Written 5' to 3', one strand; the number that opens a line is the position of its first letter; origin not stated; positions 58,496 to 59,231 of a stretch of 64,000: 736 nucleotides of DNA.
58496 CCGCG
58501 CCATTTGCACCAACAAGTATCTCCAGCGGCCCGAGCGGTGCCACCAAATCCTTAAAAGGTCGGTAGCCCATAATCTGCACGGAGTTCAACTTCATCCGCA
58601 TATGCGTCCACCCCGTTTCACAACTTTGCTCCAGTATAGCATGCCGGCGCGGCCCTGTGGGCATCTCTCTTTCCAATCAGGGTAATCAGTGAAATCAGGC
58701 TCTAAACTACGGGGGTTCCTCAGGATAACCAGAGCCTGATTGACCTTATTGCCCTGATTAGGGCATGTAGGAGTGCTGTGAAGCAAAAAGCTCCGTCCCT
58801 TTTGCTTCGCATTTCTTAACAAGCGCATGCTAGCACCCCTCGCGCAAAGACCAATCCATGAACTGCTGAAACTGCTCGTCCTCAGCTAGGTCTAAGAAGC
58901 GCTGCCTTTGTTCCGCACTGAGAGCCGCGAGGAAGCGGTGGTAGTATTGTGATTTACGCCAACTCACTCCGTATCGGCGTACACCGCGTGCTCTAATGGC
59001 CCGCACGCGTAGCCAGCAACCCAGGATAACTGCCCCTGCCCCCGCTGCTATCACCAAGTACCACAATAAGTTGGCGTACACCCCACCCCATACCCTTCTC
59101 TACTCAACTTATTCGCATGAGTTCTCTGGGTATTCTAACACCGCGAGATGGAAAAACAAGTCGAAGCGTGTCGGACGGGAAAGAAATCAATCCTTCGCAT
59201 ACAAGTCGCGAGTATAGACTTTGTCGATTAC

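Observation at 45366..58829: Repeat-delimited array of nine TA/defence cassettes inserted directly after pmm inside a surface-glycan locus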

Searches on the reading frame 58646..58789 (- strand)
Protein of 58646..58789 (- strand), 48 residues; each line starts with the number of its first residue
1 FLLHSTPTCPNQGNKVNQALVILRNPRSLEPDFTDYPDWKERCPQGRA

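Call 84: find_homologous_proteins(query=window:58646-58789:-, max_evalue=0.001)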
Query seq(48 aa) (48 aa): 2 proteins with E <= 0.001 among 2 candidates.
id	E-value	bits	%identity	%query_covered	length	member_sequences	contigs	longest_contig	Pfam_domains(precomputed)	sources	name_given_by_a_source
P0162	1.2e-26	108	100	100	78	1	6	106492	-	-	-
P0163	2.0e-10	58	77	73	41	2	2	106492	-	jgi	-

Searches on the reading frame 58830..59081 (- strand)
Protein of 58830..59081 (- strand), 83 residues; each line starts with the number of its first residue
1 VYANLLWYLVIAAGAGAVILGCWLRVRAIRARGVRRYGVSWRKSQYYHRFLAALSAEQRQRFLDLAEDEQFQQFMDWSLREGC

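Call 8: search_protein_families(library=pfam, proteins=[window:58830-59081:-], max_evalue=0.01)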
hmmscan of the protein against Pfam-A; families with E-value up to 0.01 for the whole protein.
window:58830-59081:- (83 aa): 0 families

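Call 52: find_encoding_contigs(protein=window:58830-59081:-, flank=10000, max_places=10)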
Protein window:58830-59081:- (83 aa): 5 contigs read that carry it; 3 places shown.
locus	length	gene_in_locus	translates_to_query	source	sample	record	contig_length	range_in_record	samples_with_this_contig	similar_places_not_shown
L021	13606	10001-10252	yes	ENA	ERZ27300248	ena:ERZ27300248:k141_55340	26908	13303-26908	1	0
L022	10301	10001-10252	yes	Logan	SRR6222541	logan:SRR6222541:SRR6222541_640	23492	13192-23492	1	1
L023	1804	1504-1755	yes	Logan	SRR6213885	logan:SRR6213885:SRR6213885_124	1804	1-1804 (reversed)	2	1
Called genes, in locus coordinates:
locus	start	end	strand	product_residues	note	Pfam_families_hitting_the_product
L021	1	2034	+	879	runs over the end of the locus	-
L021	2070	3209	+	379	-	PF13477:Glyco_trans_4_2, PF13439:Glyco_transf_4, PF13579:Glyco_trans_4_4, PF00534:Glycos_transf_1, PF13692:Glyco_trans_1_4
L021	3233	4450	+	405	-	-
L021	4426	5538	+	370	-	PF13439:Glyco_transf_4, PF13579:Glyco_trans_4_4, PF20706:GT4-conflict, PF00534:Glycos_transf_1, PF13692:Glyco_trans_1_4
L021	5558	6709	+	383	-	PF13439:Glyco_transf_4, PF13477:Glyco_trans_4_2, PF13579:Glyco_trans_4_4, PF20706:GT4-conflict (faint), PF00534:Glycos_transf_1, PF13692:Glyco_trans_1_4, PF13524:Glyco_trans_1_2 (weak)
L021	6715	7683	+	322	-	PF13641:Glyco_tranf_2_3, PF00535:Glycos_transf_2, PF10111:Glyco_tranf_2_2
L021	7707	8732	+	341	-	PF01073:3Beta_HSD (weak), PF01370:Epimerase, PF04321:RmlD_sub_bind (weak), PF16363:GDP_Man_Dehyd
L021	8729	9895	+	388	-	PF01210:NAD_Gly3P_dh_N (faint), PF03721:UDPG_MGDP_dh_N, PF00984:UDPG_MGDP_dh, PF03720:UDPG_MGDP_dh_C (weak)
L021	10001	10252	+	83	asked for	-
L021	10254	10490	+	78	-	-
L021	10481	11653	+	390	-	PF02463:SMC_N (faint), PF13175:AAA_15, PF13304:AAA_21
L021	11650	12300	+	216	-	PF14103:DUF4276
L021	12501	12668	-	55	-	-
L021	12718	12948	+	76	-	-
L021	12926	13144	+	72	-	PF07927:HicA_toxin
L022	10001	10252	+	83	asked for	-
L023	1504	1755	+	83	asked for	-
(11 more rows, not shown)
